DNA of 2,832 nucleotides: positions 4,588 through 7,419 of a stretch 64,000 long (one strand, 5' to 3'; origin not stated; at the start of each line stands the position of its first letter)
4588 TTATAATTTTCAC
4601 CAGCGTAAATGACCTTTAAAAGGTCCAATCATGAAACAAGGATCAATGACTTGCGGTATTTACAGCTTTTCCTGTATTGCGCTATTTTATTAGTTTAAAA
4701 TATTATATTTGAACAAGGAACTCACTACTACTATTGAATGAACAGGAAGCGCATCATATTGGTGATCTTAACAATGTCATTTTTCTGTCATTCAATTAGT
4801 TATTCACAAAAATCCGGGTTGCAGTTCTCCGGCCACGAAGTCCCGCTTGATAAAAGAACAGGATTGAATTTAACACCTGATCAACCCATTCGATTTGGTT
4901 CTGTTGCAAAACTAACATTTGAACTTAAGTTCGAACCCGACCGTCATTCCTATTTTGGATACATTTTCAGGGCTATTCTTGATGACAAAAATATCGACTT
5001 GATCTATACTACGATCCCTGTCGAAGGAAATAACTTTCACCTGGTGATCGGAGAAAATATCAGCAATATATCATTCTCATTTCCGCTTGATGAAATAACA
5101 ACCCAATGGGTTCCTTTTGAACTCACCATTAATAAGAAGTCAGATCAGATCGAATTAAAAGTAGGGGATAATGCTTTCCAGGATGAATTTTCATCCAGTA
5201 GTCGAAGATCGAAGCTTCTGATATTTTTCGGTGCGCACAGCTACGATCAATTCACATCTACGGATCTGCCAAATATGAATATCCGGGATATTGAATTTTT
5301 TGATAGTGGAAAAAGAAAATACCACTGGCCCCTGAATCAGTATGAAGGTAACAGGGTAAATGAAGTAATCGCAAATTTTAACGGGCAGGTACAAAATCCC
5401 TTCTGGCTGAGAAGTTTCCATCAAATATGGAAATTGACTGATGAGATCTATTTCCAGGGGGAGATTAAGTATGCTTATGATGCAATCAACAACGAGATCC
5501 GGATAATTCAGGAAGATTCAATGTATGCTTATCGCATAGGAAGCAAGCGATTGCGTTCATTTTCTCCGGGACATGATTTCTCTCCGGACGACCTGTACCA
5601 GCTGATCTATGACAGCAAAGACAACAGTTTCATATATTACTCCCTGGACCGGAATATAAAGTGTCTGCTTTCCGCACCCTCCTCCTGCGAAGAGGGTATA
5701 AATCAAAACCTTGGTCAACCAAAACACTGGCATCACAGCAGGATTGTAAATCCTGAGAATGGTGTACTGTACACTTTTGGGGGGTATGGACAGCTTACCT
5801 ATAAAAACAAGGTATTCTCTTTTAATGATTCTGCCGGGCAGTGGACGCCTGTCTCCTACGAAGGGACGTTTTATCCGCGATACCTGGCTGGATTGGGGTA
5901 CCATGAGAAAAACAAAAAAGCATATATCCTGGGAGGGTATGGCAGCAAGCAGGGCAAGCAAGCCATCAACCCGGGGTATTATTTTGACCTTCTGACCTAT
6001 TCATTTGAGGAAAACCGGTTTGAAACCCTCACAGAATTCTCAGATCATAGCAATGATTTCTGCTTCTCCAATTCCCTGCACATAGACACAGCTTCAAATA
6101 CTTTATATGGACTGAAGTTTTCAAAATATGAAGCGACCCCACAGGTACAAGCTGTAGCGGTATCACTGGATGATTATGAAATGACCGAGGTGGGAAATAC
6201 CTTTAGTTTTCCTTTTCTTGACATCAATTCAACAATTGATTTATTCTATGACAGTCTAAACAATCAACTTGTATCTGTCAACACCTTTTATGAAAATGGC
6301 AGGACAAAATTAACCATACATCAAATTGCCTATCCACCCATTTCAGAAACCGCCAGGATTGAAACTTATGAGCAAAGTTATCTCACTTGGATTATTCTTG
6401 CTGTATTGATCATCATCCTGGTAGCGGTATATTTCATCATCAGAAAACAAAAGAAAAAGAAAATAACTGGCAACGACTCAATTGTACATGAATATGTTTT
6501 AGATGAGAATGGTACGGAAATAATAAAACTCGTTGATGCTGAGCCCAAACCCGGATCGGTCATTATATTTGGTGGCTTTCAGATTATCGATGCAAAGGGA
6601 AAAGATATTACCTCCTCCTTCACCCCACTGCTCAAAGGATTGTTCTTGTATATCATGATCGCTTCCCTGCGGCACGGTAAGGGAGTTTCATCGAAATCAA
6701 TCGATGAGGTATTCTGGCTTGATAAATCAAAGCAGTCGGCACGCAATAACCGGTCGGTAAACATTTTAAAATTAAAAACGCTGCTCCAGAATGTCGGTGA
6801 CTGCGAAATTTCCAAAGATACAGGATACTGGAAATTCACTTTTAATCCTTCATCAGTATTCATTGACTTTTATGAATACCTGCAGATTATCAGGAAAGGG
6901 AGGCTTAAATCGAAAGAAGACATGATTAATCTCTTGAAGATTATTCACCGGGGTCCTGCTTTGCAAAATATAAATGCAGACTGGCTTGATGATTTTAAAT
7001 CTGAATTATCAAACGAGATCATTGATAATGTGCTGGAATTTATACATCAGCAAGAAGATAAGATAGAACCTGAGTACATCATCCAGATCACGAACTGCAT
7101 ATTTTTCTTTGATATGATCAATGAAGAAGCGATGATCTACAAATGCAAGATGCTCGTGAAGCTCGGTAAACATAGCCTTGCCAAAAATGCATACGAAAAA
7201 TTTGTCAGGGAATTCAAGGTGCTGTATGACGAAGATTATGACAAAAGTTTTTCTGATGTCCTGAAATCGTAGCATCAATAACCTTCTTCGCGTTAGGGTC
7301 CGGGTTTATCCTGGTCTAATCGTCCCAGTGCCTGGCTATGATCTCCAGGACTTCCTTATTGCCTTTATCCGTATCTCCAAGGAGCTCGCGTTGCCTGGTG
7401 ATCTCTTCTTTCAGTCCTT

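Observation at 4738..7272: Membrane-anchored one-component regulator: LamG/Kelch-like sensor outside, SARP-type wHTH plus BTAD inside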

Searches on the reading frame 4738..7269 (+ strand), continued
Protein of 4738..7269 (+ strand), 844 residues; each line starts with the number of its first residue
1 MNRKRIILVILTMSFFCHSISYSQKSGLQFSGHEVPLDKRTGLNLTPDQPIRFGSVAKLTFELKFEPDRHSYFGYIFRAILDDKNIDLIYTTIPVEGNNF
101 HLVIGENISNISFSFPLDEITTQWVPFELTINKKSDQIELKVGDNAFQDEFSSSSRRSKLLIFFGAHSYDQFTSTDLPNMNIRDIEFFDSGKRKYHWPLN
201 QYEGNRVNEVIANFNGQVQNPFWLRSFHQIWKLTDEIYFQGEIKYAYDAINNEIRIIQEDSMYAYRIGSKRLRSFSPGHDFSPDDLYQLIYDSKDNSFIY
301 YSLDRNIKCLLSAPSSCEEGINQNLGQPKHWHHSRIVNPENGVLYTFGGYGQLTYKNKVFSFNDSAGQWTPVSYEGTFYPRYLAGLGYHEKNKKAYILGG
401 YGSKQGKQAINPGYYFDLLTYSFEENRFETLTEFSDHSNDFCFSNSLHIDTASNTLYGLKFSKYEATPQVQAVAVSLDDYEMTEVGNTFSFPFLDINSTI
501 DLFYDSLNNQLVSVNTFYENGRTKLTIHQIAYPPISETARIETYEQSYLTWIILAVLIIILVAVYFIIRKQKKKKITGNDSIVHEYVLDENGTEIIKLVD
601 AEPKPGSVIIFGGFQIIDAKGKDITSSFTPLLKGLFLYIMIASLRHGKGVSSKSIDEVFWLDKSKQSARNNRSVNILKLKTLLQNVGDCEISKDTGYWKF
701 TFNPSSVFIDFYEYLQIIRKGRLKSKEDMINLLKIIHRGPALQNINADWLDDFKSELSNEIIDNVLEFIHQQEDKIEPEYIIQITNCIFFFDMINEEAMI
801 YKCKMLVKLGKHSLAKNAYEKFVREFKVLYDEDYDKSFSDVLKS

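Call 85: find_encoding_contigs(protein=P0007, flank=10000, max_places=1)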
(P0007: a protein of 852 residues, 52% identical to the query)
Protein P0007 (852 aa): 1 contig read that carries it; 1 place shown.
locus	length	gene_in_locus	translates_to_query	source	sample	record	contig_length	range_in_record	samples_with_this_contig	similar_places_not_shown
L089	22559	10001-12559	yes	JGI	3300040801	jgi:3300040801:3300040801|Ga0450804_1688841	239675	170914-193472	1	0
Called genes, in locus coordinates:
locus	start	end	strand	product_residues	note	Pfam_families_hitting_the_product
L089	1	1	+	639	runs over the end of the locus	PF14322:SusD-like_3, PF07980:SusD_RagB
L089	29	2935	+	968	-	-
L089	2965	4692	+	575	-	PF14322:SusD-like_3, PF07980:SusD_RagB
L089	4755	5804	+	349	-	PF08522:BT_3987-like_N, PF18620:DUF5627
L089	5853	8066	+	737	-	PF13205:Big_5, PF18962:Por_Secre_tail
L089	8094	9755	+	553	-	PF13205:Big_5, PF18962:Por_Secre_tail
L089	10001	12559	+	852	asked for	PF24981:Beta-prop_ATRN-LZTR1 (weak), PF13415:Beta-prop_FBX42 (weak), PF24681:Kelch_KLHDC2_KLHL20_DRC7 (weak)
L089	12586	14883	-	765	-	PF23414:Beta-prop_EML_2, PF24807:WD40_CDC20-Fz, PF24814:WD40_Prp19, PF25173:Beta-prop_WDR3_1st, PF25174:Beta-prop_THOC3, PF25175:Beta-prop_WDR5, PF23381:Beta-prop_IFT122_1st, PF24796:WDR55, +19 more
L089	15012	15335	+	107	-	PF01329:Pterin_4a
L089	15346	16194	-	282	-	PF01008:IF-2B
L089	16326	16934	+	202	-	PF26247:DUF8058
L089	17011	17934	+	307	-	PF03537:Glyco_hydro_114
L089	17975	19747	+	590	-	PF00501:AMP-binding, PF23562:AMP-binding_C_3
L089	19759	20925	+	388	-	-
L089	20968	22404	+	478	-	PF00890:FAD_binding_2, PF01266:DAO (weak), PF01494:FAD_binding_3 (faint), PF01593:Amino_oxidase, PF03486:HI0933_like (faint), PF07992:Pyr_redox_2 (faint), PF12831:FAD_oxidored, PF13450:NAD_binding_8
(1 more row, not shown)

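Call 88: search_protein_families(library=pfam, proteins=[L002:8487-9758:-, L001:17998-19287:+, L005:15411-17636:+], max_evalue=0.01)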
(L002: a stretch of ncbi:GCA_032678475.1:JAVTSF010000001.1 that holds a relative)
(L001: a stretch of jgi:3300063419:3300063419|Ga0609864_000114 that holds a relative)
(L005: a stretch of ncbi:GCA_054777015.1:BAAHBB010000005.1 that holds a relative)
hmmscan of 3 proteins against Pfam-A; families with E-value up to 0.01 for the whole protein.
L002:8487-9758:- (423 aa): 1 family
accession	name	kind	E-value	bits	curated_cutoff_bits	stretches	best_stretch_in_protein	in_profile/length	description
PF16317.11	Glyco_hydro_99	-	1.3e-05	25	33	1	297-404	235-334/341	Glycosyl hydrolase family 99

L001:17998-19287:+ (430 aa): 1 family
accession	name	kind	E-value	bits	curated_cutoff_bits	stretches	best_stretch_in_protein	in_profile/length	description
PF16317.11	Glyco_hydro_99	-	8.7e-09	35.4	33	1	299-407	236-333/341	Glycosyl hydrolase family 99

L005:15411-17636:+ (742 aa): 4 families
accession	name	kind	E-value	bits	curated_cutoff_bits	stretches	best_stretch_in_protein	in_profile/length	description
PF23500.1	DUF7133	-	5.3e-97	326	27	1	56-430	2-384/385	Domain of unknown function (DUF7133)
PF00034.26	Cytochrom_C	-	8.6e-07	30.6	21.3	1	623-705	3-87/90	Cytochrome c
PF13442.11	Cytochrome_CBB3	-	4.1e-05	24.3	27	1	623-704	5-68/68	Cytochrome C oxidase, cbb3-type, subunit III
PF13646.12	HEAT_2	-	0.00055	20.6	27.7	1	512-597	4-87/88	HEAT repeats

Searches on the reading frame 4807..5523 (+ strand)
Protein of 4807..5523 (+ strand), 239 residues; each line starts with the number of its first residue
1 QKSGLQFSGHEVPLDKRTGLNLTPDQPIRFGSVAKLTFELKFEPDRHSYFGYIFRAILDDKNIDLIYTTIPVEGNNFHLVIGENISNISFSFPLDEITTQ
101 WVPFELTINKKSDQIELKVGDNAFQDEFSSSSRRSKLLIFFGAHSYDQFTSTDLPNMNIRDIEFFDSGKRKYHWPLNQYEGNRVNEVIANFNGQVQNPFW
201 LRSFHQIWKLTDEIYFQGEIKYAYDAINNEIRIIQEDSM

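Call 42: search_solved_structures(query=A2, max_evalue=10, show_alignments=2)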
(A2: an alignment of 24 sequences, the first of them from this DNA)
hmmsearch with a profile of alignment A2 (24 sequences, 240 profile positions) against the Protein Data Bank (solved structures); distinct sequences matched with E-value up to 10: 0.

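Call 43: search_protein_families(library=pfam, alignment_id=A2, max_evalue=1)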
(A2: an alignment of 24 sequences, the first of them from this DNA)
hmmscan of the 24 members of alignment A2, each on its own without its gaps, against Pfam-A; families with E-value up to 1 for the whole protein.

A. member 1, seq(239 aa): 0 families

B. families by the number of members that match (of 24 scanned): 18 families
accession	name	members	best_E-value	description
PF08219.16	TOM13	2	0.017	Outer membrane protein TOM13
PF06528.17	Phage_P2_GpE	2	0.13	Phage P2 GpE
PF09022.15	Staphostatin_A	1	0.0026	Staphostatin A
PF13385.13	Laminin_G_3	1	0.018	Concanavalin A-like lectin/glucanases superfamily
PF23880.1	DUF7233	1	0.04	Domain of unknown function (DUF7233)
PF00337.29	Gal-bind_lectin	1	0.044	Galactoside-binding lectin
PF04311.20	DUF459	1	0.064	Protein of unknown function (DUF459)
PF03797.25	Autotransporter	1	0.073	Autotransporter beta-domain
PF06289.16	FlbD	1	0.078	Flagellar and Swarming motility proteins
PF17507.7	DUF5439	1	0.093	Family of unknown function (DUF5439)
PF10854.13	DUF2649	1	0.1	Protein of unknown function (DUF2649)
PF07680.16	DoxA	1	0.11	TQO small subunit DoxA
PF25103.1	DUF7811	1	0.12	Domain of unknown function (DUF7811)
PF14250.11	AbrB-like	1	0.15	AbrB-like transcriptional regulator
PF20620.4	DUF6805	1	0.17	Family of unknown function (DUF6805)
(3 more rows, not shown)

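Call 49: predict_structure(alignment_id=A2)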
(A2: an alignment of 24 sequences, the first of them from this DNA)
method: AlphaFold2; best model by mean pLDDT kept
length: 239 residues; sequences in the alignment: 24
mean_pLDDT: 90.1   pTM: 0.81
mean pLDDT of the five models: 90.1, 90.1, 89.6, 89.3, 89.2
residues with pLDDT >= 90: 160; 70-90: 67; 50-70: 11; < 50: 1
segments of 3 or more residues with pLDDT < 50: none
pLDDT, mean of each block of 10 residues (from residue 1): 85 92 94 96 87 93 93 92 94 92 97 96 93 87 92 93 97 94 95 95 62 81 87 74
secondary structure, 60 per line:
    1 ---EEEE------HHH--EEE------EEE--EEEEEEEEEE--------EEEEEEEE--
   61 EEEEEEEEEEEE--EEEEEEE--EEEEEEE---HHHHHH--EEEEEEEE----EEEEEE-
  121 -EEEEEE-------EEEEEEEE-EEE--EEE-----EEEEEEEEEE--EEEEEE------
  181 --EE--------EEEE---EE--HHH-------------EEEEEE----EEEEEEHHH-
elements in order: E4-7 E19-21 E28-30 E33-42 E51-58 E61-72 E75-81 E84-90 H94-99 E102-109 E114-119 E122-127 E135-142 E144-146 E149-151 E157-166 E169-174 E193-196 E220-225 E230-235

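Call 52: fold_search(model_id=the predicted structure, library=pdb)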
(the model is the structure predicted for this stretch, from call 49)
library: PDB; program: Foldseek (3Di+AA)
matches with E <= 10: 1674; with E <= 0.001: 64
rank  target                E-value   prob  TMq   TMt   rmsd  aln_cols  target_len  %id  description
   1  6pnq_A                2.0e-06  1.00  0.46  0.54   5.2       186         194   12  Crystal structure of the SS2A splice insert-containing neurexin-1 LNS2 domain in complex with neurexophilin-1 (released 2019-10-09)
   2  6pnp_A                3.2e-06  1.00  0.46  0.55   5.1       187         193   13  Crystal structure of the splice insert-free neurexin-1 LNS2 domain in complex with neurexophilin-1 (released 2019-10-09)
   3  1qu0_C                5.2e-06  1.00  0.47  0.59   7.8       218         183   15  CRYSTAL STRUCTURE OF THE FIFTH LAMININ G-LIKE MODULE OF THE MOUSE LAMININ ALPHA2 CHAIN (released 1999-12-03)
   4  1qu0_A                1.5e-05  1.00  0.46  0.58   7.9       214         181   14  CRYSTAL STRUCTURE OF THE FIFTH LAMININ G-LIKE MODULE OF THE MOUSE LAMININ ALPHA2 CHAIN (released 1999-12-03)
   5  8b55                  1.6e-05  1.00  0.55  0.67   5.9       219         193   15  Human ADGRG4 PTX-like domain (released 2022-10-19)
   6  2r16                  4.1e-05  1.00  0.48  0.63   4.1       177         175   11  Crystal Structure of bovine neurexin 1 alpha LNS/LG domain 4 (with no splice insert) (released 2008-03-25)
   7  1pz7_B                4.1e-05  1.00  0.45  0.56   6.8       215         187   12  Modulation of agrin function by alternative splicing and Ca2+ binding (released 2004-04-13)
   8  1lj7_A                4.5e-05  1.00  0.53  0.61   5.4       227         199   10  Crystal structure of calcium-depleted human C-reactive protein from perfectly twinned data (released 2002-06-05)
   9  1gnh_A                4.7e-05  1.00  0.52  0.59   6.0       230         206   12  HUMAN C-REACTIVE PROTEIN (released 1997-01-27)
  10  1lj7_D                4.9e-05  1.00  0.51  0.60   5.6       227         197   10  Crystal structure of calcium-depleted human C-reactive protein from perfectly twinned data (released 2002-06-05)
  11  8huy_B                4.9e-05  1.00  0.48  0.18   8.3       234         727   10  N-acetyl-(R)-beta-phenylalanine acylase (released 2023-03-15)
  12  6v55_A                5.5e-05  1.00  0.41  0.16   8.7       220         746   14  Full extracellular region of zebrafish Gpr126/Adgrg6 (released 2020-01-15)
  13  5ik8_B                5.7e-05  1.00  0.45  0.30   8.5       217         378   15  Laminin A2LG45 I-form, G6/7 bound. (released 2016-08-10)
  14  1lj7_C                7.0e-05  1.00  0.50  0.59   5.8       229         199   12  Crystal structure of calcium-depleted human C-reactive protein from perfectly twinned data (released 2002-06-05)
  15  6ulb                  7.7e-05  1.00  0.40  0.53   6.5       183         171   14  Sex Hormone-binding globulin mutant E176K in complex with Danazol (released 2020-10-21)
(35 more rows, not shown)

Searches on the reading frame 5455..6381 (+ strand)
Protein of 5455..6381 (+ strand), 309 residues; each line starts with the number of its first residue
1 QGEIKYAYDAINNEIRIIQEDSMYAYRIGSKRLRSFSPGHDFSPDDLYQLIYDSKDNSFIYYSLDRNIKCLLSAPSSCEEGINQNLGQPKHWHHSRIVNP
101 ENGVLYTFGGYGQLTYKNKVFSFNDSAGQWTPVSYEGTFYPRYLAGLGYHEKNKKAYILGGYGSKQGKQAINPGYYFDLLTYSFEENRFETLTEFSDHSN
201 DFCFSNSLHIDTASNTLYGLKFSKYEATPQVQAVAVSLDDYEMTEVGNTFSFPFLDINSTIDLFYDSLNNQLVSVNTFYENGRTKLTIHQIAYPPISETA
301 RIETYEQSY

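Call 68: search_solved_structures(query=window:5455-6381:+, max_evalue=1)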
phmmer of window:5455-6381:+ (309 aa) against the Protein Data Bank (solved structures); distinct sequences matched with E-value up to 1: 24.
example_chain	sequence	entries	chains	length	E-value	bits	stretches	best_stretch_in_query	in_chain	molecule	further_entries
7q58_A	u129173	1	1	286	1.3e-17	67.4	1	102-134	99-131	SAKe6BR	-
7onc_A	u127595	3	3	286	5e-12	49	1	101-162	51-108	SAKe6BE | S6BE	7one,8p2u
7op4_A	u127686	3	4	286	5e-11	45.7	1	101-163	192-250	SAKe6BE-3HH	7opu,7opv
8pjs_A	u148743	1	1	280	2.7e-09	40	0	102-135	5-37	SAKeCEref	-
8pjr_A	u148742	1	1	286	4.6e-09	39.2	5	102-165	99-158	SAKe6AC-LB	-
7pvp_A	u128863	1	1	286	6.4e-09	38.8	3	102-164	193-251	SAKe6BC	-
8pjw_A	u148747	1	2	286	3.1e-06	29.9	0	102-165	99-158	SAKe6FE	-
8pjy_A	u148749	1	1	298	6.7e-06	28.8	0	102-164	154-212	SAKe6EEref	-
9y8j_A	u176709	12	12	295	3e-05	26.7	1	101-164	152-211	Kelch-like protein 12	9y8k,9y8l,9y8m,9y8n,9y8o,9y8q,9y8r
8pjx_A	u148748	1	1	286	3.1e-05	26.6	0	90-173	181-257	SAKe6FR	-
8pjz_A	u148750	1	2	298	3.3e-05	26.5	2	102-173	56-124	SAKe6EEtal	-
2vpj_A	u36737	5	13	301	3.4e-05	26.5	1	101-164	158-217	KELCH-LIKE PROTEIN 12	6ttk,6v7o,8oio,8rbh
8pjq_A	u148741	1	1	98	0.00033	23.3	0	101-134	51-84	SAKe2BE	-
2woz_A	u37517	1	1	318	0.0032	20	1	98-200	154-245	KELCH REPEAT AND BTB DOMAIN-CONTAINING PROTEIN 10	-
8ttq_A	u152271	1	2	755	0.0062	19.1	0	93-127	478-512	Muskelin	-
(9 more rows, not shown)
